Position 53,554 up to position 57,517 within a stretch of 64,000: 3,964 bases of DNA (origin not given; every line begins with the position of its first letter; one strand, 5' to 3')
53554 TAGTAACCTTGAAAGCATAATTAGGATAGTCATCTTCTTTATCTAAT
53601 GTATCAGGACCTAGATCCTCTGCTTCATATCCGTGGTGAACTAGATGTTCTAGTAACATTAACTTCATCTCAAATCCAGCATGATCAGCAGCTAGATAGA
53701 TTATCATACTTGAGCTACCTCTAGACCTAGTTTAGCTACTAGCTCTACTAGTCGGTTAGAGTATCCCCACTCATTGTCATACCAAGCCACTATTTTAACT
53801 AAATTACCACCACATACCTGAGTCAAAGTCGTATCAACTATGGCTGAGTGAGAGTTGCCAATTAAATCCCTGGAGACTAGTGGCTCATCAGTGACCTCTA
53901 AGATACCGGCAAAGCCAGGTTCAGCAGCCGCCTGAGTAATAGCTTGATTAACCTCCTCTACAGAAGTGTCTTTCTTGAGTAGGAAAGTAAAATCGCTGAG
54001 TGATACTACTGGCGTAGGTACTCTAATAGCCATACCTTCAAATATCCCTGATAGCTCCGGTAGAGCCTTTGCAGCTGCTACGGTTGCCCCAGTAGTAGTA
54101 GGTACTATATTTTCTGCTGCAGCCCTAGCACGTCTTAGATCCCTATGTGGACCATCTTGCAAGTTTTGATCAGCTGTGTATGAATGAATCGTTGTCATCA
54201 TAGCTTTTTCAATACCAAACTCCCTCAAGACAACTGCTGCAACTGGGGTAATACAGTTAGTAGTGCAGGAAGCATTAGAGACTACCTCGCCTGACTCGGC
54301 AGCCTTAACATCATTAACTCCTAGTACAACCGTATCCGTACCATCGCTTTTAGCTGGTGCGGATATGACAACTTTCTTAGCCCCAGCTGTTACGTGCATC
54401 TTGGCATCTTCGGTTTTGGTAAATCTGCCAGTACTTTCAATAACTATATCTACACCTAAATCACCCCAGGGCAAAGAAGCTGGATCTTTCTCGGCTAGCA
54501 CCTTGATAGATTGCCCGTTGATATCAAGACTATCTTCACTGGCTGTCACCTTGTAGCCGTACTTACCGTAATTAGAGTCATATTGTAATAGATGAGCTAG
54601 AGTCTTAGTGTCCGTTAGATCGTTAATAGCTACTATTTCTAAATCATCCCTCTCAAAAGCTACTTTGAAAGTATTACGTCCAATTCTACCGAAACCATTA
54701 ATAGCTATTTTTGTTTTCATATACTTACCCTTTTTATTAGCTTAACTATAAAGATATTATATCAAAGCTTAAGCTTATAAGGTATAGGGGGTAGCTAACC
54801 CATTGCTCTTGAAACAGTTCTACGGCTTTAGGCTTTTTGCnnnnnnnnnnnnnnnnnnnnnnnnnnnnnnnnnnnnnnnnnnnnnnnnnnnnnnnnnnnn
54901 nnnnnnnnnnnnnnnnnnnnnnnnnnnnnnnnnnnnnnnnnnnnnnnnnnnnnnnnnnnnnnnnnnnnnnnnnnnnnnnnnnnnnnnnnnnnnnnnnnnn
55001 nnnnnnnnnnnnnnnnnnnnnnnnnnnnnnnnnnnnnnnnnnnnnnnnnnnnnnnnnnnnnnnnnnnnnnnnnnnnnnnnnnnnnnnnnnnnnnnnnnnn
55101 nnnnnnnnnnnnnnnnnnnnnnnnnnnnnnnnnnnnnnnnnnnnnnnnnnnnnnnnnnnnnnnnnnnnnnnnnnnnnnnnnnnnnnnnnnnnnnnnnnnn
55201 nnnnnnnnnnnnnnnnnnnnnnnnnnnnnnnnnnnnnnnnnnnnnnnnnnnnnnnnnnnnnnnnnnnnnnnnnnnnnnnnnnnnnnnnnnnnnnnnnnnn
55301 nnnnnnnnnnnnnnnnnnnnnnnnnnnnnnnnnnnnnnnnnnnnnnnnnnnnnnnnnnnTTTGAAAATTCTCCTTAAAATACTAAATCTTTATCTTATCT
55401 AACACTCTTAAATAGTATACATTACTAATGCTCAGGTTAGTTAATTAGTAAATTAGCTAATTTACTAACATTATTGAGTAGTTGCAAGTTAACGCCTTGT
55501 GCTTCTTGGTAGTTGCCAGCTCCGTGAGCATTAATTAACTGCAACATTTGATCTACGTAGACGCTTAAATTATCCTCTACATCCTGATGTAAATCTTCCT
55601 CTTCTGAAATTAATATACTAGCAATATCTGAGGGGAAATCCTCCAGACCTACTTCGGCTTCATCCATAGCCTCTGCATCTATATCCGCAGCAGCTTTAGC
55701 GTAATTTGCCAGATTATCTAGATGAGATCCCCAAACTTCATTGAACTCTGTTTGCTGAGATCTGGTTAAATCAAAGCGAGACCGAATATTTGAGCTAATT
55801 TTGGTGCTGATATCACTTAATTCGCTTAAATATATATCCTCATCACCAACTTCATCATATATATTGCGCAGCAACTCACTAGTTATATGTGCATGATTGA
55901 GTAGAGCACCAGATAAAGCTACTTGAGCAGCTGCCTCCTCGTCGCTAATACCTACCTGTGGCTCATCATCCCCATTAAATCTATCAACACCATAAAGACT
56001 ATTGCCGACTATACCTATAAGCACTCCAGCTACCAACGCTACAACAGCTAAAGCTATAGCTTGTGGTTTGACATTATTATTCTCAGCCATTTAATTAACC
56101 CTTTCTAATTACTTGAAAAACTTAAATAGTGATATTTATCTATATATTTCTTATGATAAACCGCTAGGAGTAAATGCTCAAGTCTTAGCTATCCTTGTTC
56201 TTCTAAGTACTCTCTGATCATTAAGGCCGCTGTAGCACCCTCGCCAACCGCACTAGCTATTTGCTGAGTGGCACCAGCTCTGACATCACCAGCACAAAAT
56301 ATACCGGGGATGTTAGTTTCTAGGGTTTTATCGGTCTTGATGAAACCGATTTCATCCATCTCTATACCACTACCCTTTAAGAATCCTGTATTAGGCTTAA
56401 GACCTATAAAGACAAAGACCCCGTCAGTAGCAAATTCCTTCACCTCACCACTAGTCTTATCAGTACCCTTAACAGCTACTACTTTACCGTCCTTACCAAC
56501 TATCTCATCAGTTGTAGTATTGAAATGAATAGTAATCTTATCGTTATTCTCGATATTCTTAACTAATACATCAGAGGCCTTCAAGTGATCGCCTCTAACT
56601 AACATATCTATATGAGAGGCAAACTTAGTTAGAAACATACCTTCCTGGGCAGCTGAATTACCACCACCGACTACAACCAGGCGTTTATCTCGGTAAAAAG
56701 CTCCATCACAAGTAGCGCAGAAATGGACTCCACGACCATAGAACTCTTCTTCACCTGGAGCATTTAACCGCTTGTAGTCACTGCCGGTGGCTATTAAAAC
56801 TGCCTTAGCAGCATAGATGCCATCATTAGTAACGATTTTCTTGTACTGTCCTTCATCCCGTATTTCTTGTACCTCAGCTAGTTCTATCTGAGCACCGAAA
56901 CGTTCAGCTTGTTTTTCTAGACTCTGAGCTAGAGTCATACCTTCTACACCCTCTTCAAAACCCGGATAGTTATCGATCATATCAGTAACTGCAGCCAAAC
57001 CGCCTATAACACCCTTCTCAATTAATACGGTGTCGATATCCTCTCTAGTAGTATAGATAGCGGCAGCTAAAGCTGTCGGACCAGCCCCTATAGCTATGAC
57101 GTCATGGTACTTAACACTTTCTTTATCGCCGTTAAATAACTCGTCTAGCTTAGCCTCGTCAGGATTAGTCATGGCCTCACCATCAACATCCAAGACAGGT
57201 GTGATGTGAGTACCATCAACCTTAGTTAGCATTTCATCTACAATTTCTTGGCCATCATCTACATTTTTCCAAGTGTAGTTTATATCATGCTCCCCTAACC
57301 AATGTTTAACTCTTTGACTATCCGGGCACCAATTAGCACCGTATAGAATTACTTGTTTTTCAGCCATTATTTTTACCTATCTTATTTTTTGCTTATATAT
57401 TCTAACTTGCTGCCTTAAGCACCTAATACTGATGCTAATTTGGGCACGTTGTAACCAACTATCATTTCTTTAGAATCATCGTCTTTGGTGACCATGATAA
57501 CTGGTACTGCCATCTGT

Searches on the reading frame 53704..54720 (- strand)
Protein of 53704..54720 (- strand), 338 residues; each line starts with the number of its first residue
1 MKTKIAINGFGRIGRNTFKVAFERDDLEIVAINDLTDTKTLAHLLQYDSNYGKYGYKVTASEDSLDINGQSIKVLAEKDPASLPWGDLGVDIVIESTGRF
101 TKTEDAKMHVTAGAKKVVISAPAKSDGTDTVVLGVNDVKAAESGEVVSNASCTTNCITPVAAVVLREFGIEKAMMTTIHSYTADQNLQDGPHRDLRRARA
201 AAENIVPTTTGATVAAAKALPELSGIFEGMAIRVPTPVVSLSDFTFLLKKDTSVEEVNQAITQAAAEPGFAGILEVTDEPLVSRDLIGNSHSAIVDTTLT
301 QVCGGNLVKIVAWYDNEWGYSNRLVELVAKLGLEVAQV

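Call 19: search_protein_families(library=pfam, proteins=[window:53704-54720:-], max_evalue=0.00001)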
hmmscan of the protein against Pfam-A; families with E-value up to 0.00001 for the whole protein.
window:53704-54720:- (338 aa): 2 families
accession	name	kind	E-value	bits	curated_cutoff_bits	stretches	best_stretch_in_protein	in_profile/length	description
PF02800.25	Gp_dh_C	-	1.6e-57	193.9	24.4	1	157-314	1-158/158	Glyceraldehyde 3-phosphate dehydrogenase, C-terminal domain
PF00044.30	Gp_dh_N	-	7.7e-40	135.7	31.7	1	4-102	2-100/101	Glyceraldehyde 3-phosphate dehydrogenase, NAD binding domain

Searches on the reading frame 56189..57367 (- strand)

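Call 19: search_protein_families(library=pfam, proteins=[window:56189-57367:-], max_evalue=0.00001)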
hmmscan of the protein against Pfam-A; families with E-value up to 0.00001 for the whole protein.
window:56189-57367:- (392 aa): 4 families
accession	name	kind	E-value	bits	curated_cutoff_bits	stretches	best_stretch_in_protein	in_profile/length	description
PF07992.20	Pyr_redox_2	-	7.2e-47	160.6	26.1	1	89-377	2-291/291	Pyridine nucleotide-disulphide oxidoreductase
PF13738.12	Pyr_redox_3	-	1.3e-27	97.3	30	1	138-360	75-305/305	Pyridine nucleotide-disulphide oxidoreductase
PF00070.33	Pyr_redox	-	5.1e-12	46.6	22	1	229-302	1-80/82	Pyridine nucleotide-disulphide oxidoreductase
PF00462.30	Glutaredoxin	-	8.6e-09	35.9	22.9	1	6-64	1-58/60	Glutaredoxin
